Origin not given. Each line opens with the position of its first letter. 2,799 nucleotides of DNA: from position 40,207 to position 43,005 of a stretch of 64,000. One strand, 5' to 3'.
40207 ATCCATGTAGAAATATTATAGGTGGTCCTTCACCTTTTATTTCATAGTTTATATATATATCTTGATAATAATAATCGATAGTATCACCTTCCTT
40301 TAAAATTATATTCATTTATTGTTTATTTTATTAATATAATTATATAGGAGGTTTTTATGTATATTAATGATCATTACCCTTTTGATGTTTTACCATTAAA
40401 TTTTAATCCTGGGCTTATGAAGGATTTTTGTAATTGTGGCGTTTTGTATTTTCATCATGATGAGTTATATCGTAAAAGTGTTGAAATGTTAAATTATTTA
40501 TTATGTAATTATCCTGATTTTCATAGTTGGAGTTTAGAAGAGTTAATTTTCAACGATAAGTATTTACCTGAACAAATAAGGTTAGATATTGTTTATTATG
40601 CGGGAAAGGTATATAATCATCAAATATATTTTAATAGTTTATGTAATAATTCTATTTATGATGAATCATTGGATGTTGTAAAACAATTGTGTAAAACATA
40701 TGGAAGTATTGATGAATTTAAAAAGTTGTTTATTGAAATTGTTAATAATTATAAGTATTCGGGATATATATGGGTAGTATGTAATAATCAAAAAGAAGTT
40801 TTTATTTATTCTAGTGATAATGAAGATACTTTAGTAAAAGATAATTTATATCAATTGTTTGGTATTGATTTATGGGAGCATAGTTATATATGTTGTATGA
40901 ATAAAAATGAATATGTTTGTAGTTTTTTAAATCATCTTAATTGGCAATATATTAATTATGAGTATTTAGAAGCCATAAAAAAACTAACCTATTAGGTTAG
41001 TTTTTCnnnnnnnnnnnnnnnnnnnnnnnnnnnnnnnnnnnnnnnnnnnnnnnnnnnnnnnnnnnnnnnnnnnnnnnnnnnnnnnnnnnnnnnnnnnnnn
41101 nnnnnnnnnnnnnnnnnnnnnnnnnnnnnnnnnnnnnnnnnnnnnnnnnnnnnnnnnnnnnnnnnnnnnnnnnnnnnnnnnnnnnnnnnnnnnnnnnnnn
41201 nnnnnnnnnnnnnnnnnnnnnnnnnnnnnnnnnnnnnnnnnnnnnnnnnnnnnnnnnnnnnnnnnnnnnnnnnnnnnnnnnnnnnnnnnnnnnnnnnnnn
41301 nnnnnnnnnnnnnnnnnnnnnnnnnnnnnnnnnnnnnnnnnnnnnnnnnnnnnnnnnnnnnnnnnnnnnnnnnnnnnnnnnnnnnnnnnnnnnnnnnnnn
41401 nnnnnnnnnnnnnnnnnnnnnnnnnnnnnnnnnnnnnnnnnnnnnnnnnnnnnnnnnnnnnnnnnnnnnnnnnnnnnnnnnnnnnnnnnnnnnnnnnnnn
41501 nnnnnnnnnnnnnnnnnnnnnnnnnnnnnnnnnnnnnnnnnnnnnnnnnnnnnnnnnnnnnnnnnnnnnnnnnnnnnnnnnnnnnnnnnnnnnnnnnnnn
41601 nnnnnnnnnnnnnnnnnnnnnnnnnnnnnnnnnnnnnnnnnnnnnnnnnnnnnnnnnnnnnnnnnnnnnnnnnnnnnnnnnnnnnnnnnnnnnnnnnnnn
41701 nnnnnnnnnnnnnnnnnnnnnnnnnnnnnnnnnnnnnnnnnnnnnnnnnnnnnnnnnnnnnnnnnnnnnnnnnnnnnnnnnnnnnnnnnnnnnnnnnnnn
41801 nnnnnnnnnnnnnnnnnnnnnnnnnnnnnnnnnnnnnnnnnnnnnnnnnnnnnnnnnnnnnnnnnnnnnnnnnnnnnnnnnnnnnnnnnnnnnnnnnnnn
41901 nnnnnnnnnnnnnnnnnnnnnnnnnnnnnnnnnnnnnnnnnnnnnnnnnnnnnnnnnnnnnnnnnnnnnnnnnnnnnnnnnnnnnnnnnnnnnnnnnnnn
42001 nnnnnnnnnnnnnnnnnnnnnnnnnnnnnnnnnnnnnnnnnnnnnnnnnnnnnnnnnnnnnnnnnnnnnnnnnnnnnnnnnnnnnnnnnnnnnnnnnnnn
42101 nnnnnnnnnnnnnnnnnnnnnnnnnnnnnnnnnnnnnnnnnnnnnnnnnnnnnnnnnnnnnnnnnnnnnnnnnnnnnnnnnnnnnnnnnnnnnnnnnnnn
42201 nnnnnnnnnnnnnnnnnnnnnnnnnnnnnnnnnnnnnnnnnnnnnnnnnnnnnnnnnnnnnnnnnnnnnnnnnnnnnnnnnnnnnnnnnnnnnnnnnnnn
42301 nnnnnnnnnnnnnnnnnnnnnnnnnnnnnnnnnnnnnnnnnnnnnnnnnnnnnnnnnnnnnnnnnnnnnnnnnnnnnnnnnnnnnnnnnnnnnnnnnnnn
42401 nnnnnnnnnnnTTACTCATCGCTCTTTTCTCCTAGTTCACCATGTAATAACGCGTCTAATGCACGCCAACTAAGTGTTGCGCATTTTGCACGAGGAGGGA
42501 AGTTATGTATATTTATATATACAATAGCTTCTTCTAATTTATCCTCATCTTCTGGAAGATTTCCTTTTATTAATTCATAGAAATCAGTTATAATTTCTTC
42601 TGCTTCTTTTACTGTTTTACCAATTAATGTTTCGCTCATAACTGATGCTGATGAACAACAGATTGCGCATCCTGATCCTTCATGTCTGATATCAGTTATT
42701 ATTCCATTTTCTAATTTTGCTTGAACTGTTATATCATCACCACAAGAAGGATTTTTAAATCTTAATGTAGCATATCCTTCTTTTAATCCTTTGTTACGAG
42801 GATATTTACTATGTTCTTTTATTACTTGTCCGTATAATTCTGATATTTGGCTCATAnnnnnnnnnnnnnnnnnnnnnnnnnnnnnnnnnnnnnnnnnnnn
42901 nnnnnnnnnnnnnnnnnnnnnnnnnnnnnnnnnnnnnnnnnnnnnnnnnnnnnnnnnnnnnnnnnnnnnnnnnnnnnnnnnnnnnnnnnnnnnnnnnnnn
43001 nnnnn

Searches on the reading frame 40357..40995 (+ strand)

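Call 27: search_protein_families(library=pfam, proteins=[window:40357-40995:+], max_evalue=0.01)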
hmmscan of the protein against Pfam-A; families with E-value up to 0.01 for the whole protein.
window:40357-40995:+ (212 aa): 2 families
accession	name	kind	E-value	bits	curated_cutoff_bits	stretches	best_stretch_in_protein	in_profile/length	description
PF02777.23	Sod_Fe_C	-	8.1e-18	64.8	20.9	1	106-200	4-100/102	Iron/manganese superoxide dismutases, C-terminal domain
PF00081.27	Sod_Fe_N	-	0.0005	20.9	27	1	29-95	22-81/82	Iron/manganese superoxide dismutases, alpha-hairpin domain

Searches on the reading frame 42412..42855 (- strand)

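Call 27: search_protein_families(library=pfam, proteins=[window:42412-42855:-], max_evalue=0.01)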
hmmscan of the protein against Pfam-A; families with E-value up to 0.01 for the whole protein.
window:42412-42855:- (147 aa): 1 family
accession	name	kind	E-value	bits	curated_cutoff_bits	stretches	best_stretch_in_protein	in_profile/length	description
PF01592.21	NifU_N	-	1.9e-18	67.3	22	1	8-125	2-126/127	NifU-like N terminal domain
